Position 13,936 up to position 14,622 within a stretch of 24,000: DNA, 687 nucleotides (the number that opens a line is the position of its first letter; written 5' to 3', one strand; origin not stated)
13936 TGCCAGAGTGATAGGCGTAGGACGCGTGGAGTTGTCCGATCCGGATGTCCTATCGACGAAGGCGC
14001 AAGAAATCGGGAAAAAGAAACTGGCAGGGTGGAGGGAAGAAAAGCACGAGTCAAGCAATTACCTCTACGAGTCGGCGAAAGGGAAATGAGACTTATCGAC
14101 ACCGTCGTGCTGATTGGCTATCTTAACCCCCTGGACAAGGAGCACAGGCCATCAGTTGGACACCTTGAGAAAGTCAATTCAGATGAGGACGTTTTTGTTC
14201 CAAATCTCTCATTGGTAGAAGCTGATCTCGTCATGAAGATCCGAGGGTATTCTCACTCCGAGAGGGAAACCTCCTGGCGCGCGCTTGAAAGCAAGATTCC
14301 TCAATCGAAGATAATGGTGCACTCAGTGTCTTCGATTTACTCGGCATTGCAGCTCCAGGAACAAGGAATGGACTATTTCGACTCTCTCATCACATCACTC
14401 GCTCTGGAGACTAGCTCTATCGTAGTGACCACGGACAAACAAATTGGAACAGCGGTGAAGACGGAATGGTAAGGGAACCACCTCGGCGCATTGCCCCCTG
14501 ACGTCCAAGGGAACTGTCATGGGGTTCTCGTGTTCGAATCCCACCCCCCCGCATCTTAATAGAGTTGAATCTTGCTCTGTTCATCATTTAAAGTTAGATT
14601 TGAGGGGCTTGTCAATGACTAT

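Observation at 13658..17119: Four toxin-antitoxin cassettes downstream of tRNA-Leu, with cassette boundaries marked by non-functional copies of the tRNA 3' end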

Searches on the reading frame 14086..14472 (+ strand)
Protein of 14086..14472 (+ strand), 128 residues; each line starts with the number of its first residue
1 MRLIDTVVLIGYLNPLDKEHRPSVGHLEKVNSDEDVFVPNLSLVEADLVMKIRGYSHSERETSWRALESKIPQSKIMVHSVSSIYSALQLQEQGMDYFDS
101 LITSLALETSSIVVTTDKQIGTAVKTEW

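Call 10: search_protein_families(library=pfam, proteins=[window:14086-14472:+], max_evalue=0.01)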
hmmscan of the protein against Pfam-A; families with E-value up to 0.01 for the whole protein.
window:14086-14472:+ (128 aa): 1 family
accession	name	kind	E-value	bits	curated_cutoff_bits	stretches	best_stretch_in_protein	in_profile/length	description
PF01850.27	PIN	-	4.1e-07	31.1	23.6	1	3-120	2-114/120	PIN domain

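Call 75: find_homologous_proteins(query=window:14086-14472:+, max_evalue=1e-15)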
Query window:14086-14472:+ (128 aa): 93 proteins with E <= 1e-15 among 104 candidates.
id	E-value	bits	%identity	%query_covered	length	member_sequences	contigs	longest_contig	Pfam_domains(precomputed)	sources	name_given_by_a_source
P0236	1.4e-75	269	100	100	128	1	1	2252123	PF01850.28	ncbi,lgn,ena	-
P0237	2.0e-64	233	85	100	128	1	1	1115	PF01850.28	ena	-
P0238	3.8e-64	232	84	100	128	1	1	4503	PF01850.28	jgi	jgi:predicted nucleic-acid-binding protein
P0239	6.9e-63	228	85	100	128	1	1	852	PF01850.28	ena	-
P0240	2.6e-61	223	81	100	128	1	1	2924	PF01850.28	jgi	jgi:predicted nucleic-acid-binding protein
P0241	2.6e-55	203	74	100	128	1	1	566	PF01850.28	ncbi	-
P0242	7.1e-55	202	76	100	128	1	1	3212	PF01850.28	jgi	jgi:predicted nucleic-acid-binding protein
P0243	6.3e-54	199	73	100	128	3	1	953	PF01850.28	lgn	-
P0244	4.0e-53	196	73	100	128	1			PF01850.28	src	-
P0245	2.6e-52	194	70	100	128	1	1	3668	PF01850.28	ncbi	-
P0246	2.6e-52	194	70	100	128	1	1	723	PF01850.28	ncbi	-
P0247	5.0e-52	193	72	100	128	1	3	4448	PF01850.28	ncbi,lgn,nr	ncbi:MAG: PIN domain-containing protein [Thaumarchaeota archaeon]|nr:PIN domain-containing protein [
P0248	5.4e-51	189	70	100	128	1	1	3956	PF01850.28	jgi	-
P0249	5.6e-51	189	73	100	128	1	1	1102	PF01850.28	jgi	jgi:predicted nucleic acid-binding protein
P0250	7.4e-51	189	71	100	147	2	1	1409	PF01850.28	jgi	jgi:predicted nucleic-acid-binding protein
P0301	1.3e-45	172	65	100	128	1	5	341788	PF01850.28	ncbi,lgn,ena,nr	ncbi:MAG: PIN domain-containing protein [Nitrososphaerota archaeon]|nr:PIN domain-containing protein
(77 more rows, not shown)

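Call 76: find_encoding_contigs(protein=P0238, flank=6000, max_places=3)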
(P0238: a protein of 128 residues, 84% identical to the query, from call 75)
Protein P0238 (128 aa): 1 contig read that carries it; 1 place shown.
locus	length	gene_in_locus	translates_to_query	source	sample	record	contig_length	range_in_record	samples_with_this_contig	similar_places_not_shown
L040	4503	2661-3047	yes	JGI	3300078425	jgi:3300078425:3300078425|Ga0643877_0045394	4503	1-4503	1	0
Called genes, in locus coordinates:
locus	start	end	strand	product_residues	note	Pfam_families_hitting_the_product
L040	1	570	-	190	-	?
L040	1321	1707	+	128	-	PF01402:RHH_1 (faint)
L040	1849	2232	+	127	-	-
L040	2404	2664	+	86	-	-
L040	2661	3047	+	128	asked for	PF01850:PIN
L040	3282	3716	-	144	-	PF13470:PIN_3 (weak), PF01850:PIN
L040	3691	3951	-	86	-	PF04014:MazE_antitoxin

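Call 77: find_encoding_contigs(protein=P0301, flank=6000, max_places=6)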
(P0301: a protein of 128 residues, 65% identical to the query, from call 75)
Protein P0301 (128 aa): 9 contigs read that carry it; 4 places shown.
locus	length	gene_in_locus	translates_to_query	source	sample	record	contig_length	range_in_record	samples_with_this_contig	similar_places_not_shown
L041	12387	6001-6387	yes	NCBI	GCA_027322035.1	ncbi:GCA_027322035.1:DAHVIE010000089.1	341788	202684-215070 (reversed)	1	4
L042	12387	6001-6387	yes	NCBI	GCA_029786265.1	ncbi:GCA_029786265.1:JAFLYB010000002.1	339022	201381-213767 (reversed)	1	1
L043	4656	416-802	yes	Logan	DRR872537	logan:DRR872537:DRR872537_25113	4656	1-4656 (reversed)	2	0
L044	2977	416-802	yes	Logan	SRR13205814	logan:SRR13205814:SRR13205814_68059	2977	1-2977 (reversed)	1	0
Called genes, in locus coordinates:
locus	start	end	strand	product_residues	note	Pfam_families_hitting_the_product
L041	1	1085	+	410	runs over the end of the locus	PF05221:AdoHcyase, PF00670:AdoHcyase_NAD, PF02826:2-Hacid_dh_C, PF07991:KARI_N (weak)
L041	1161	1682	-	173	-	-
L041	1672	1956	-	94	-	-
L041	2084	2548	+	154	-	-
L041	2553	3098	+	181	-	-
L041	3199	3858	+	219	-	PF01451:LMWPc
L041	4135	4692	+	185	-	-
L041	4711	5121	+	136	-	-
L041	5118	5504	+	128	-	-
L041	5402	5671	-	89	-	-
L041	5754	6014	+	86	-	PF04014:MazE_antitoxin (weak)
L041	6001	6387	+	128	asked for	PF01850:PIN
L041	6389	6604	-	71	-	-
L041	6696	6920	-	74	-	PF07927:HicA_toxin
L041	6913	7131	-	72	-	PF21748:UPF0150 (weak), PF15919:HicB_lk_antitox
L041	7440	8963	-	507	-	PF01943:Polysacc_synt, PF13440:Polysacc_synt_3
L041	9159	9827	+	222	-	-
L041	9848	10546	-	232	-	-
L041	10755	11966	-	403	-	PF08421:Methyltransf_13, PF13489:Methyltransf_23, PF08242:Methyltransf_12 (weak), PF08484:Methyltransf_14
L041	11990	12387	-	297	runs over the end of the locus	PF01370:Epimerase, PF04321:RmlD_sub_bind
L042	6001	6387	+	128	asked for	PF01850:PIN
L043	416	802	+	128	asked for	PF01850:PIN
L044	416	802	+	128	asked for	PF01850:PIN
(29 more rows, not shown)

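Call 93: search_protein_families(library=pfam, proteins=[L040:1321-1707:+, L040:1849-2232:+, L040:2404-2664:+, L040:3282-3716:-, L040:3691-3951:-, L041:4711-5121:+, L041:5118-5504:+, L041:6389-6604:-], max_evalue=0.05)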
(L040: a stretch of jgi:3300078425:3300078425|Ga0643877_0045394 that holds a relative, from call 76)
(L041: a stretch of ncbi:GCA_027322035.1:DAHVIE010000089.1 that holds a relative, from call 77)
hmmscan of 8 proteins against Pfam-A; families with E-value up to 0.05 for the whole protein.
L040:1321-1707:+ (128 aa): 2 families
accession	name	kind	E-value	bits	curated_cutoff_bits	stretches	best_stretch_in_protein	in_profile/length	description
PF01402.27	RHH_1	-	1.1e-07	32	20.5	1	46-79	4-36/39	Ribbon-helix-helix protein, copG family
PF17723.7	RHH_8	-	0.0049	17.4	25.4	1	46-89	8-51/119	Ribbon-Helix-Helix transcriptional regulator family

L040:1849-2232:+ (127 aa): 0 families

L040:2404-2664:+ (86 aa): 1 family
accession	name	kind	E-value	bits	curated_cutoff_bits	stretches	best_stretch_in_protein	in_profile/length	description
PF02381.23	MraZ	-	0.00011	22.5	23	1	8-34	7-30/72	MraZ protein, putative antitoxin-like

L040:3282-3716:- (144 aa): 3 families
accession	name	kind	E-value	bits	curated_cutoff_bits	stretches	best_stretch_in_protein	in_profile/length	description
PF01850.27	PIN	-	2.2e-16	61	23.6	1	6-130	1-118/120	PIN domain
PF13470.12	PIN_3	-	3.5e-06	28.3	27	1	7-123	3-113/115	PIN domain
PF16289.11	PIN_12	-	0.0027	18.6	32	1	6-71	1-62/172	PIN domain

L040:3691-3951:- (86 aa): 2 families
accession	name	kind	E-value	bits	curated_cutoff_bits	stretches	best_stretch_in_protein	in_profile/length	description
PF04014.23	MazE_antitoxin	-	2.3e-11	43.9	24.7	1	6-48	3-46/48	Antidote-toxin recognition MazE, bacterial antitoxin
PF15937.10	PrlF_antitoxin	-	0.019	15.6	32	1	6-66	3-65/99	prlF antitoxin for toxin YhaV_toxin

L041:4711-5121:+ (136 aa): 0 families

L041:5118-5504:+ (128 aa): 1 family
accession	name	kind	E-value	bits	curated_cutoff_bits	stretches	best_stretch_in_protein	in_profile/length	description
PF00077.25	RVP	-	0.034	14.9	20.7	0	78-118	59-100/101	Retroviral aspartyl protease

L041:6389-6604:- (71 aa): 0 families

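Call 100: search_protein_families(library=padloc, proteins=[window:14086-14472:+], max_evalue=0.01)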
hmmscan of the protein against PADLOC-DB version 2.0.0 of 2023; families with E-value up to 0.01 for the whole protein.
window:14086-14472:+ (128 aa): 0 families
